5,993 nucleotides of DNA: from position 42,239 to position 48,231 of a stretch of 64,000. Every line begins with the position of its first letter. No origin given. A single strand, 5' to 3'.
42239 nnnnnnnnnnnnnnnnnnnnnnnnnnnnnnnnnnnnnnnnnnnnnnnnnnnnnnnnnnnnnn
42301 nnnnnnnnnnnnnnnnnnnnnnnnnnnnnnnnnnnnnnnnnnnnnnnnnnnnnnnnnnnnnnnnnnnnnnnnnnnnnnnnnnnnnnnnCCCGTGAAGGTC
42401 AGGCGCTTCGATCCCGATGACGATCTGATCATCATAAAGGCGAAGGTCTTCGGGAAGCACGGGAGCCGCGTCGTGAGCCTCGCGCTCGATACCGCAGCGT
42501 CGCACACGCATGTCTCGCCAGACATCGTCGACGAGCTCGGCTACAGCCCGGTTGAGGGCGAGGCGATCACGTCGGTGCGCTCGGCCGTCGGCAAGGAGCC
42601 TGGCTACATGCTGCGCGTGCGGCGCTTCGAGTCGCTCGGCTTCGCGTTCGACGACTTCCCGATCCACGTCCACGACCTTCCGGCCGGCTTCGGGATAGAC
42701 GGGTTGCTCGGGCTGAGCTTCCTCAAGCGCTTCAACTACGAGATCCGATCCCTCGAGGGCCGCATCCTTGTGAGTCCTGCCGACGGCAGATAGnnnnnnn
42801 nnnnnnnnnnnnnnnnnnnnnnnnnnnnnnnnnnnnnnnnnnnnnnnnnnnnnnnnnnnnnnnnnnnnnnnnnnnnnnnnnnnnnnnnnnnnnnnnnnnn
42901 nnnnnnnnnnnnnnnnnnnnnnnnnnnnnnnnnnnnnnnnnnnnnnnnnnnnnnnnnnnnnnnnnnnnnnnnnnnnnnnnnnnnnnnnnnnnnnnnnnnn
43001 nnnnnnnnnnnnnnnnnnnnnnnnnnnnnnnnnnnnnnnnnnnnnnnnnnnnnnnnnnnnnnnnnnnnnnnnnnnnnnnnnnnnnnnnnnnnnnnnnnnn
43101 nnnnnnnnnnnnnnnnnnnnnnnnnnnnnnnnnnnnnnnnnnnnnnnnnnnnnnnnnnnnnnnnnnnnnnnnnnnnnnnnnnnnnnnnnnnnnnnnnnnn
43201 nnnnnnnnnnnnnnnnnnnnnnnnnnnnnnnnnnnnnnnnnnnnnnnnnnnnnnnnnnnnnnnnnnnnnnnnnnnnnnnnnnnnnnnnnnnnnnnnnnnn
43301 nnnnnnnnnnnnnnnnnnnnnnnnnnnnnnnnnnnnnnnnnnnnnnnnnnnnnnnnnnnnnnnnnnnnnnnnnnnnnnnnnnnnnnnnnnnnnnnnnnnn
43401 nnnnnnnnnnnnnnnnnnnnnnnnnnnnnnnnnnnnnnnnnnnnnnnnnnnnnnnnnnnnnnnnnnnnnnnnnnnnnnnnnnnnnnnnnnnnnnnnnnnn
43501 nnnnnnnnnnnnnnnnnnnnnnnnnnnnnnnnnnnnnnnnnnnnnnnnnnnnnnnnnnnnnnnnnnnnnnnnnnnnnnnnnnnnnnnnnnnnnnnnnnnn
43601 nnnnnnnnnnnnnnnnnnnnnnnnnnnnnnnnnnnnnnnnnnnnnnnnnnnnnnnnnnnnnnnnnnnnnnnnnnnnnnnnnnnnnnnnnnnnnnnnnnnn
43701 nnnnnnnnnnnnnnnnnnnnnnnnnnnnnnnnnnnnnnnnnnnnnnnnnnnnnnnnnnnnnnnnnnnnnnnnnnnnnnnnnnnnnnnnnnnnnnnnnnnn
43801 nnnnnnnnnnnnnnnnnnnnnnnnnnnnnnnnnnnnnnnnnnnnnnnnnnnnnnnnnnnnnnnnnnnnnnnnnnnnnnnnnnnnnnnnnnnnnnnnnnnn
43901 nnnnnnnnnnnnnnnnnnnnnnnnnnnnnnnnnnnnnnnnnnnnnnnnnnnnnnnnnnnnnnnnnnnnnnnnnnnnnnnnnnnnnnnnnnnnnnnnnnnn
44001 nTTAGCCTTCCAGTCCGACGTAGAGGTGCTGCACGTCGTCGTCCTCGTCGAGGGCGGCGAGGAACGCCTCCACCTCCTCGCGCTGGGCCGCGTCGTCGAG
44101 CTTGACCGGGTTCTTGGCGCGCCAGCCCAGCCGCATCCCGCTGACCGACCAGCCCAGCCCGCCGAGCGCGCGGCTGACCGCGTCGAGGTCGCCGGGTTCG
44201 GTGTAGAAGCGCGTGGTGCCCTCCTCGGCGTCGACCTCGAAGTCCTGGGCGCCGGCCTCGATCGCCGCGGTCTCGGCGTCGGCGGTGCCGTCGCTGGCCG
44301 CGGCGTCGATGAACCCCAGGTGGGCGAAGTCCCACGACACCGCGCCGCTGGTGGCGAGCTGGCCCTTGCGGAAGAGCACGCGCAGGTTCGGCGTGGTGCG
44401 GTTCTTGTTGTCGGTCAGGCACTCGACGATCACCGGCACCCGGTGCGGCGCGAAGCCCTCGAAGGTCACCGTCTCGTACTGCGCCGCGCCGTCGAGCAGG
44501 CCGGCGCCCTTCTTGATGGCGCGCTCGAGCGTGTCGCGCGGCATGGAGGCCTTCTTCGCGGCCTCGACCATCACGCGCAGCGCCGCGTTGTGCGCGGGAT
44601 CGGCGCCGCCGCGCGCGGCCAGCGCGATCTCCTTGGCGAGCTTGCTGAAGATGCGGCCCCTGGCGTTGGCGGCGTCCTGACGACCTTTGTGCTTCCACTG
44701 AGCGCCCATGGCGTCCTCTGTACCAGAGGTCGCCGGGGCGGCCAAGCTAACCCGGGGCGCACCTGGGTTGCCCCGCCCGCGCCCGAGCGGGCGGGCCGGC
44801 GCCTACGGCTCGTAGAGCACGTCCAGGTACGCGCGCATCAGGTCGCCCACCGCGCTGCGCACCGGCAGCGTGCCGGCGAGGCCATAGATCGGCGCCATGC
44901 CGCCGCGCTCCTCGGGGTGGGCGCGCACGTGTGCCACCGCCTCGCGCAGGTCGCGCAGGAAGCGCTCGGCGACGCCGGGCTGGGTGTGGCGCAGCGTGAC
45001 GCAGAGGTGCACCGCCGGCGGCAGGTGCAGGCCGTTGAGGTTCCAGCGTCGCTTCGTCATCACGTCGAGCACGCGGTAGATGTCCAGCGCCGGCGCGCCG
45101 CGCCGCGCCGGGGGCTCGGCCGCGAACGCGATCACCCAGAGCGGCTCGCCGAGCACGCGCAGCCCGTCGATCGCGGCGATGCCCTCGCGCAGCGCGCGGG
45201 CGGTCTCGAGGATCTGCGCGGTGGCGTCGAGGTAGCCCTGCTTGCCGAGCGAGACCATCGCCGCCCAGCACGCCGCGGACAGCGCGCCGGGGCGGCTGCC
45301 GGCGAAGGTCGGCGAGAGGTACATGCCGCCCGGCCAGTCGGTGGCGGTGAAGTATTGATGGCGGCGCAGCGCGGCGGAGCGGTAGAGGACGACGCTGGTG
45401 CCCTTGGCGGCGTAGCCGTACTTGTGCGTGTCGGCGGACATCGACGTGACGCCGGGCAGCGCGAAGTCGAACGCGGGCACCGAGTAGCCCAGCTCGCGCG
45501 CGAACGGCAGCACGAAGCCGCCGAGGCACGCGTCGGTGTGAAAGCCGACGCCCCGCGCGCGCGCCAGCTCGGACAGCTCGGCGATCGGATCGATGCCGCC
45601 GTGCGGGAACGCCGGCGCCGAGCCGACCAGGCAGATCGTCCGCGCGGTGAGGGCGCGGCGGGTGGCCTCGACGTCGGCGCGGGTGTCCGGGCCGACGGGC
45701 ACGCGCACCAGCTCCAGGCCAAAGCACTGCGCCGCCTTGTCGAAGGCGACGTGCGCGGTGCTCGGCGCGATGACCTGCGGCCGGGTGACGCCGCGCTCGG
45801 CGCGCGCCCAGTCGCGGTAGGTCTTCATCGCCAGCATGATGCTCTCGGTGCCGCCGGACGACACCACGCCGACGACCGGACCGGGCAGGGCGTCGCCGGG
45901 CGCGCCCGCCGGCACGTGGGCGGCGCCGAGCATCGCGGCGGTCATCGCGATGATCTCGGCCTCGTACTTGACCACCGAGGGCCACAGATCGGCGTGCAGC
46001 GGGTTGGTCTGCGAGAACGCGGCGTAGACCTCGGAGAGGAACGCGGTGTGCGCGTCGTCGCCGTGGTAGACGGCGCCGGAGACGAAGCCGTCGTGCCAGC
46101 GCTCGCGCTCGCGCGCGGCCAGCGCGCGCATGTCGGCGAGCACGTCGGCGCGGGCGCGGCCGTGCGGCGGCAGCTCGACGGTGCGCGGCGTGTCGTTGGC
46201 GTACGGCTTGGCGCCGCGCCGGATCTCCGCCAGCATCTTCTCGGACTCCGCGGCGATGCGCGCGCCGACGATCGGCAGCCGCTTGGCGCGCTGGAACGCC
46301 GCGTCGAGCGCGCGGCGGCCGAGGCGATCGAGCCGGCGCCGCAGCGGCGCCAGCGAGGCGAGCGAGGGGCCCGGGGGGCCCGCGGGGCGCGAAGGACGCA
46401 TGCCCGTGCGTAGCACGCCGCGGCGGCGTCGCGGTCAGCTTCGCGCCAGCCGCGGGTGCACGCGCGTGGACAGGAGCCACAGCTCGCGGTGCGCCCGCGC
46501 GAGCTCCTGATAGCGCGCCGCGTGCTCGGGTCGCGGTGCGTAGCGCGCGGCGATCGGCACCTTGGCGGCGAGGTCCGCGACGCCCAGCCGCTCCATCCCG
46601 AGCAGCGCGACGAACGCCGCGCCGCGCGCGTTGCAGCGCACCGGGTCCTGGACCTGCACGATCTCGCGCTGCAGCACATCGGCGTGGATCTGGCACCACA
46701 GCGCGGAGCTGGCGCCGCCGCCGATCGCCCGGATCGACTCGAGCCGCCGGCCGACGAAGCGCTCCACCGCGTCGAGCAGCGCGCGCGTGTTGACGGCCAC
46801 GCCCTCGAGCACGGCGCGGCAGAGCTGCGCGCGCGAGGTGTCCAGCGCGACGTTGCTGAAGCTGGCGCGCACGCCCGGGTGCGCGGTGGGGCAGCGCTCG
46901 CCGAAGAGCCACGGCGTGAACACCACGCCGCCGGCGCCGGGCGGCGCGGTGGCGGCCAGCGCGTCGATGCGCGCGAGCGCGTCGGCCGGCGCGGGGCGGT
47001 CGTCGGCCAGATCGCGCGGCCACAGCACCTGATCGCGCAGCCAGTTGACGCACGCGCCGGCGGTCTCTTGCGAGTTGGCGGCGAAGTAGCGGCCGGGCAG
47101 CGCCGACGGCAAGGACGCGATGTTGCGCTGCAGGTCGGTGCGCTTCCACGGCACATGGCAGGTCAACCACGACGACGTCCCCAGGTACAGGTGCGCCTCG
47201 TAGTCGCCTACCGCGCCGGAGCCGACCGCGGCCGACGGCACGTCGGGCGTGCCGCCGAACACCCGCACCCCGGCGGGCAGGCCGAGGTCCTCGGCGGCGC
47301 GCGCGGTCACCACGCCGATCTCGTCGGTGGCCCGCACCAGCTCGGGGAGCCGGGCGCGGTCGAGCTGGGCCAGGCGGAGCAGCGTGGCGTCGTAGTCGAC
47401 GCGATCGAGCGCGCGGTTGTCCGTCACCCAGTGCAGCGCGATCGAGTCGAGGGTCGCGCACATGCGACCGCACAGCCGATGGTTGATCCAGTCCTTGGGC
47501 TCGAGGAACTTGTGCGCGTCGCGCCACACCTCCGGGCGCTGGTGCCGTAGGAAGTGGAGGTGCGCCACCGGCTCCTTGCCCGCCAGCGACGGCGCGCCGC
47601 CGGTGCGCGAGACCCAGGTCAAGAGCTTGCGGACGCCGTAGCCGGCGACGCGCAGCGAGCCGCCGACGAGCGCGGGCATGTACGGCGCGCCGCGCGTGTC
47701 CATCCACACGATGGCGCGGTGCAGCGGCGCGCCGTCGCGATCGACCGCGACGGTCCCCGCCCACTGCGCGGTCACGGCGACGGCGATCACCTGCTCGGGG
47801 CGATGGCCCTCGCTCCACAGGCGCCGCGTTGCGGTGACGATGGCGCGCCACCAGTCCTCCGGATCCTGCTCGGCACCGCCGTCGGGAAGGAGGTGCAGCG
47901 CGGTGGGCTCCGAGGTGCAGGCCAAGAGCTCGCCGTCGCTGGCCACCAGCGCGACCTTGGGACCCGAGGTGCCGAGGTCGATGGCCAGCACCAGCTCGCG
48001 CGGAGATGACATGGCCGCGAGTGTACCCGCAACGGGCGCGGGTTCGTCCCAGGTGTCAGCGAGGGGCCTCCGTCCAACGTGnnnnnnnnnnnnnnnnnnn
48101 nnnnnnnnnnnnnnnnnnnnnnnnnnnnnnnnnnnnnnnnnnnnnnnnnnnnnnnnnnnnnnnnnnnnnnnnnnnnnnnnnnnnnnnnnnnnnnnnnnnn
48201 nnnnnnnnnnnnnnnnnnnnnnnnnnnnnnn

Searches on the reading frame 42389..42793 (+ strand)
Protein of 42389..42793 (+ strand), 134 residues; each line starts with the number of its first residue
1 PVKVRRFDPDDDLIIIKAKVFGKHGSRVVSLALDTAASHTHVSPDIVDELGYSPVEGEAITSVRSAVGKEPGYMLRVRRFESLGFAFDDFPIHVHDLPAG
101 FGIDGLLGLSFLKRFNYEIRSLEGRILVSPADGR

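Call 18: search_protein_families(library=pfam, proteins=[window:42389-42793:+], max_evalue=0.001)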
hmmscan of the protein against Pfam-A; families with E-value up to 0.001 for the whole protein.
window:42389-42793:+ (134 aa): 2 families
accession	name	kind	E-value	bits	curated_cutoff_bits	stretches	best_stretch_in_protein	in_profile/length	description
PF13650.11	Asp_protease_2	-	3e-11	44.3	24.3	1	22-111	7-90/90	Aspartyl protease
PF13975.11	gag-asp_proteas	-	8e-09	36.4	28.2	1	28-114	9-92/92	gag-polyprotein putative aspartyl protease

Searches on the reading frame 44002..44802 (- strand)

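Call 18: search_protein_families(library=pfam, proteins=[window:44002-44802:-], max_evalue=0.001)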
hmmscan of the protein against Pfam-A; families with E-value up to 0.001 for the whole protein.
window:44002-44802:- (266 aa): 2 families
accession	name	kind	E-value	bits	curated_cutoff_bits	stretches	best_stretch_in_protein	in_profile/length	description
PF01709.26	Transcrip_reg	-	1.1e-41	142.7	27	1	109-262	1-158/160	TACO1/YebC second and third domain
PF20772.2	TACO1_YebC_N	-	9.8e-22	77.6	36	1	38-101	9-72/73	TACO1/YebC protein N-terminal domain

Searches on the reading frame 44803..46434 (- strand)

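Call 18: search_protein_families(library=pfam, proteins=[window:44803-46434:-], max_evalue=0.001)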
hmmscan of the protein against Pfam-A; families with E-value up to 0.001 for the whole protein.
window:44803-46434:- (543 aa): 2 families
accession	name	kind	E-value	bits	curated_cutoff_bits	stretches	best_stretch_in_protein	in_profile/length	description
PF00282.25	Pyridoxal_deC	-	5.3e-15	55.5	27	1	88-421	12-355/375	Pyridoxal-dependent decarboxylase conserved domain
PF00266.25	Aminotran_5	-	7.6e-08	32.1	21.5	1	191-427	66-299/371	Aminotransferase class-V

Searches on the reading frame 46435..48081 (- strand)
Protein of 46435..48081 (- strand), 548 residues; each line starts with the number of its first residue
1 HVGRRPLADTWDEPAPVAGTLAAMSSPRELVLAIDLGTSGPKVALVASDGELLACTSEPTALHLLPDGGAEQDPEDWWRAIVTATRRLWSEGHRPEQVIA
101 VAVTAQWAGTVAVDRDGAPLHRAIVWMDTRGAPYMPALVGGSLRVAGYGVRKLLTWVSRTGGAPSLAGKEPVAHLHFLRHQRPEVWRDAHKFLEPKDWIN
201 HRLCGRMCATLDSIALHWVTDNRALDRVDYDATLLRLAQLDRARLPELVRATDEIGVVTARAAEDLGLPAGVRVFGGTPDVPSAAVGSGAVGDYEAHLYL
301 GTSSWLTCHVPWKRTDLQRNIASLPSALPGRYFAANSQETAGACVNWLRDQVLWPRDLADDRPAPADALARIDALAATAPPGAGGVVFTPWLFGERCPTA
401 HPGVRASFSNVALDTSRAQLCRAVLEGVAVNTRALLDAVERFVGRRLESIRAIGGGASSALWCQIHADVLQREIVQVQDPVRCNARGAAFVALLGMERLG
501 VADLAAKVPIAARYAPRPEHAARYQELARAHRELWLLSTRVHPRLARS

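Call 18: search_protein_families(library=pfam, proteins=[window:46435-48081:-], max_evalue=0.001)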
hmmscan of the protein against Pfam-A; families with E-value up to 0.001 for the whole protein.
window:46435-48081:- (548 aa): 2 families
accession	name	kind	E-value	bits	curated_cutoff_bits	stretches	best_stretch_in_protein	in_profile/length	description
PF00370.27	FGGY_N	-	3.7e-36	125.4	28.8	1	31-287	2-245/245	FGGY family of carbohydrate kinases, N-terminal domain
PF02782.22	FGGY_C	-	3.6e-29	102.4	27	1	300-494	5-196/198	FGGY family of carbohydrate kinases, C-terminal domain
